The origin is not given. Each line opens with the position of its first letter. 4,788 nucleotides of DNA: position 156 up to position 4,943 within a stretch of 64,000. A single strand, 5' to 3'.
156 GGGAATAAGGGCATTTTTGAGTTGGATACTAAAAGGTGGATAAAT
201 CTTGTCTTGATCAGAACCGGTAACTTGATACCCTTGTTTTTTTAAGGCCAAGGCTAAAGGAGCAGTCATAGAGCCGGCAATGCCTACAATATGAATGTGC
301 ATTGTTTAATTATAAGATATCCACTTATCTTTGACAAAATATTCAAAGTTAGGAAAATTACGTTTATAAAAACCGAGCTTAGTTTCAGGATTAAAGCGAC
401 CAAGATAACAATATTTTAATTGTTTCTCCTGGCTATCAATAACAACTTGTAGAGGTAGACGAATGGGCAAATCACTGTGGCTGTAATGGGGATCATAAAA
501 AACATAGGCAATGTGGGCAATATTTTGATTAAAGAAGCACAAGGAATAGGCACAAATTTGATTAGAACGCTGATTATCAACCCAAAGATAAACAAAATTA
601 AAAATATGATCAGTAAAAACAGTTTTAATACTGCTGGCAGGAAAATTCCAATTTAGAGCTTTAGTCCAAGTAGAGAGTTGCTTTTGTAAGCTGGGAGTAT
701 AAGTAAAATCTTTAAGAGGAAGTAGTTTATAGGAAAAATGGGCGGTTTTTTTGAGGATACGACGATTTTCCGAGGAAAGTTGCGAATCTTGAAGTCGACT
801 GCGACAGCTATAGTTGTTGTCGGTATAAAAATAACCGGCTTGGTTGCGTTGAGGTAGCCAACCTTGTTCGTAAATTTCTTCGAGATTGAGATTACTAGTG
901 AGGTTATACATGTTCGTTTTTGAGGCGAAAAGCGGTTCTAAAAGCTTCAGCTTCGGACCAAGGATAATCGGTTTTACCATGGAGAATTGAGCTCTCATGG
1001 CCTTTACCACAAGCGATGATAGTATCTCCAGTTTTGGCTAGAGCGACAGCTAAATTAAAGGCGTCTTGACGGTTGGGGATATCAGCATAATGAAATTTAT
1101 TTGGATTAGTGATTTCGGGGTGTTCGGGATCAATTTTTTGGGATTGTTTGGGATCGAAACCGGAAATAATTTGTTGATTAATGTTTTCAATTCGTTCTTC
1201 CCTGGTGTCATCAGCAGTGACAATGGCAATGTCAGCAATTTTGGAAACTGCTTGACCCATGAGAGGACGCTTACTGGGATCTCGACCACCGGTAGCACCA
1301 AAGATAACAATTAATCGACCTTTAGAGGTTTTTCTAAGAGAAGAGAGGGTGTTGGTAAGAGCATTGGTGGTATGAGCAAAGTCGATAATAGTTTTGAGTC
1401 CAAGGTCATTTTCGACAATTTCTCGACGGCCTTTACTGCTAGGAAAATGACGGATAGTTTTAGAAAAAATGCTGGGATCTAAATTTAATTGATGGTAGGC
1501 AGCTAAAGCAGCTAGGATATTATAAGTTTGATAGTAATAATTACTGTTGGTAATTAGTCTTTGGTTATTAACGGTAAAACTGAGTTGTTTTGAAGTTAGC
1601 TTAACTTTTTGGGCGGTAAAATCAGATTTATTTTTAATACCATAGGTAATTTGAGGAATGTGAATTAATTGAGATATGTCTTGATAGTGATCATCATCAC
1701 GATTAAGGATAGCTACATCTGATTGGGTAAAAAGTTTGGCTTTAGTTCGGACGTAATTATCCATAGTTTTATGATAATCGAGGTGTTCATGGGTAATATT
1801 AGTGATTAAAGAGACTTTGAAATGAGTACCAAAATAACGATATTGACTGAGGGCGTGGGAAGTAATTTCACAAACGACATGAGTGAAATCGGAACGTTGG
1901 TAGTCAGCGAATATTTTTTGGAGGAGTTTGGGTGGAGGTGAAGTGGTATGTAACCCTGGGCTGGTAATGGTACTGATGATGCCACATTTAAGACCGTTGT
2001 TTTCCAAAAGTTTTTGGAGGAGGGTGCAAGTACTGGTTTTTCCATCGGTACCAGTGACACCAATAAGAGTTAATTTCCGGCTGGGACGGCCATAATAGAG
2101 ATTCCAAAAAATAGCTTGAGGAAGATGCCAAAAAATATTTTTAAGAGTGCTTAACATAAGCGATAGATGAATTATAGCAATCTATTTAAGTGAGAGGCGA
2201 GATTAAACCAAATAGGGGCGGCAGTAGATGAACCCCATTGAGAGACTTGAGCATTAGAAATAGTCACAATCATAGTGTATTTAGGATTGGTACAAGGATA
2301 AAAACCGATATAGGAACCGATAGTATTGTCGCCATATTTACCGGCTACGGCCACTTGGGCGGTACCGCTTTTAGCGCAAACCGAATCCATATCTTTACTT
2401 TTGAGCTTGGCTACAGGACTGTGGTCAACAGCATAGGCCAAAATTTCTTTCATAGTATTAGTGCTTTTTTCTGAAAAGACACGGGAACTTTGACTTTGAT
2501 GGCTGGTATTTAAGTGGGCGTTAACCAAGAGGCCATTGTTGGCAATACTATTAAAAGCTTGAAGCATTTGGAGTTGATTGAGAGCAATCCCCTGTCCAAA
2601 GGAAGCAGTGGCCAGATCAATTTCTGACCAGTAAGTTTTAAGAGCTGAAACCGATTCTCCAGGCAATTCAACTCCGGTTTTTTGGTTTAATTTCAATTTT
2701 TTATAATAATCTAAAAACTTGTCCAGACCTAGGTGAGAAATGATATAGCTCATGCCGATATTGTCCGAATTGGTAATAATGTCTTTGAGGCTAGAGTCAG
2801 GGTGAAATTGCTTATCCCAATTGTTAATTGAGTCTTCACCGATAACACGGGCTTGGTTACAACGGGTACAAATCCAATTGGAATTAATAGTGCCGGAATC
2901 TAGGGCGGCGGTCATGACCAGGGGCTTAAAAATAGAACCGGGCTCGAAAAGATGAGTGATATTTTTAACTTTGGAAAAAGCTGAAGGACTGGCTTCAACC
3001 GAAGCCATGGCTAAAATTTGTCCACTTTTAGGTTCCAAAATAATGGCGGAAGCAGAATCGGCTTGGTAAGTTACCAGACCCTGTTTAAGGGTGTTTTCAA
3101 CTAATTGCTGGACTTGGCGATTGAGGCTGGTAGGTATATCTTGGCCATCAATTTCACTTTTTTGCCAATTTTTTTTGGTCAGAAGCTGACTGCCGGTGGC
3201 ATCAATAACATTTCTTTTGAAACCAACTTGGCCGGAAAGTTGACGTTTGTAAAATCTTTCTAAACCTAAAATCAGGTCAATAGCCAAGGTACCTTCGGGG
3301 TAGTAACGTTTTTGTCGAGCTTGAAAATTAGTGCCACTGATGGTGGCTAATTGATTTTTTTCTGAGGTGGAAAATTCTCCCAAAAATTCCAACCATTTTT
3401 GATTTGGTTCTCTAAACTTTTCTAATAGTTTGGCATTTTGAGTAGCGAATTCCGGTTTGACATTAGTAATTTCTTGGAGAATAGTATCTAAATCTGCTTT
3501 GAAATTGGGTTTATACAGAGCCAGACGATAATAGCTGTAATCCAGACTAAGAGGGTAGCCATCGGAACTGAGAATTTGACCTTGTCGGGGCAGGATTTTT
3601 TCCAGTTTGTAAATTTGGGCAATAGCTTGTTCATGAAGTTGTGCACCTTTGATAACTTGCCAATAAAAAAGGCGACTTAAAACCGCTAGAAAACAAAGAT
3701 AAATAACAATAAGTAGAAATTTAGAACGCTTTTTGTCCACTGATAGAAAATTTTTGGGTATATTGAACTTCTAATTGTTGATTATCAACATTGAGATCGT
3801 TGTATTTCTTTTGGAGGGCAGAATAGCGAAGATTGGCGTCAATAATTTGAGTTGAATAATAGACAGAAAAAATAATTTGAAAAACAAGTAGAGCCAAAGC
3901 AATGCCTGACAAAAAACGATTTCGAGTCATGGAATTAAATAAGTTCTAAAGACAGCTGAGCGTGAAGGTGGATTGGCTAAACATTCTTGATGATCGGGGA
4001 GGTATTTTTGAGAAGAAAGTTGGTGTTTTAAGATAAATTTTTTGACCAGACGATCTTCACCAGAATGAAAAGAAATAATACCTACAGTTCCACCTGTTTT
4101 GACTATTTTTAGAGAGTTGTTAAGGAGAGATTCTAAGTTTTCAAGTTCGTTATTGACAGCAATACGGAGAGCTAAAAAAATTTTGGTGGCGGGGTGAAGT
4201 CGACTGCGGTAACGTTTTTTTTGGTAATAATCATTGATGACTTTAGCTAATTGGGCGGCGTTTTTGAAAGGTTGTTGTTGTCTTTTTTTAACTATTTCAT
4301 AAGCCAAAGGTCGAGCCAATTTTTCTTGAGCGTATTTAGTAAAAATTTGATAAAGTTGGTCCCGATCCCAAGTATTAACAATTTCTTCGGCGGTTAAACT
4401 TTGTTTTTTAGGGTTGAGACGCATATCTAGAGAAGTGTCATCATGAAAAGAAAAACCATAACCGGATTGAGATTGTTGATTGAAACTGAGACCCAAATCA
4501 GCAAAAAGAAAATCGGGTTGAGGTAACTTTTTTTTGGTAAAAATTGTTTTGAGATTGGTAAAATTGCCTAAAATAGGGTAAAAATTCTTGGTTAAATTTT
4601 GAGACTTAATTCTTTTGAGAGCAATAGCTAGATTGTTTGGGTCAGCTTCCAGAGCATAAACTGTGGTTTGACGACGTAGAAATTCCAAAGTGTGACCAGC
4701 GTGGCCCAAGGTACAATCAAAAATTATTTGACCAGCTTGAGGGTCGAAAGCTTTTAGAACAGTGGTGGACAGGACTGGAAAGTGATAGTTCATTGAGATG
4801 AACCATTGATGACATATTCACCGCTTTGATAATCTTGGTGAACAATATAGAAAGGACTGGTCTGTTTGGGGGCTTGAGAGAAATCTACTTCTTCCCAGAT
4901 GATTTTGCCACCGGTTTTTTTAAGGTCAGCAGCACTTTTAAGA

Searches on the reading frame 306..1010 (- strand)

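Call 33: search_protein_families(library=pfam, proteins=[window:306-1010:-], max_evalue=0.0001)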
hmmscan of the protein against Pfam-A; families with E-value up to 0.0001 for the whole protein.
window:306-1010:- (234 aa): 1 family
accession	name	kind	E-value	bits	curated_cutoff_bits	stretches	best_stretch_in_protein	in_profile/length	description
PF04377.21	ATE_C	-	2.2e-05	25.5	25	1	148-223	44-119/122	Arginine-tRNA-protein transferase, C terminus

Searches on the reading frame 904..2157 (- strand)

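Call 33: search_protein_families(library=pfam, proteins=[window:904-2157:-], max_evalue=0.0001)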
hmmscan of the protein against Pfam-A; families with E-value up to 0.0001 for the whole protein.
window:904-2157:- (417 aa): 2 families
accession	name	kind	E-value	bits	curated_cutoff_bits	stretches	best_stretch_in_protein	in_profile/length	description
PF08245.18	Mur_ligase_M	-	4.1e-39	135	24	1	34-220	1-199/200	Mur ligase middle domain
PF02875.26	Mur_ligase_C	-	1.3e-23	84.7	28.4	1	243-386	1-127/127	Mur ligase, glutamate ligase domain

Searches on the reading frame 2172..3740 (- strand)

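Call 33: search_protein_families(library=pfam, proteins=[window:2172-3740:-], max_evalue=0.0001)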
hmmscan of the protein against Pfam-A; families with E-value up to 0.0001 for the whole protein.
window:2172-3740:- (522 aa): 2 families
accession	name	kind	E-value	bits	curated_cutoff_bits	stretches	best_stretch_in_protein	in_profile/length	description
PF00905.27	Transpeptidase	-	3.7e-56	191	22.1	1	231-511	2-294/299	Penicillin binding protein transpeptidase domain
PF03717.20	PBP_dimer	-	1e-05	26.5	24.4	0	51-156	4-119/180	Penicillin-binding Protein dimerisation domain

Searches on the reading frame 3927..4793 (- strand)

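Call 33: search_protein_families(library=pfam, proteins=[window:3927-4793:-], max_evalue=0.0001)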
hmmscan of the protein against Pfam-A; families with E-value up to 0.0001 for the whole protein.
window:3927-4793:- (288 aa): 1 family
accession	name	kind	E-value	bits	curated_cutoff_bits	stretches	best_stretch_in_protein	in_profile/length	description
PF01795.25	Methyltransf_5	-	1.4e-73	248.5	27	1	3-258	3-257/309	MraW methylase family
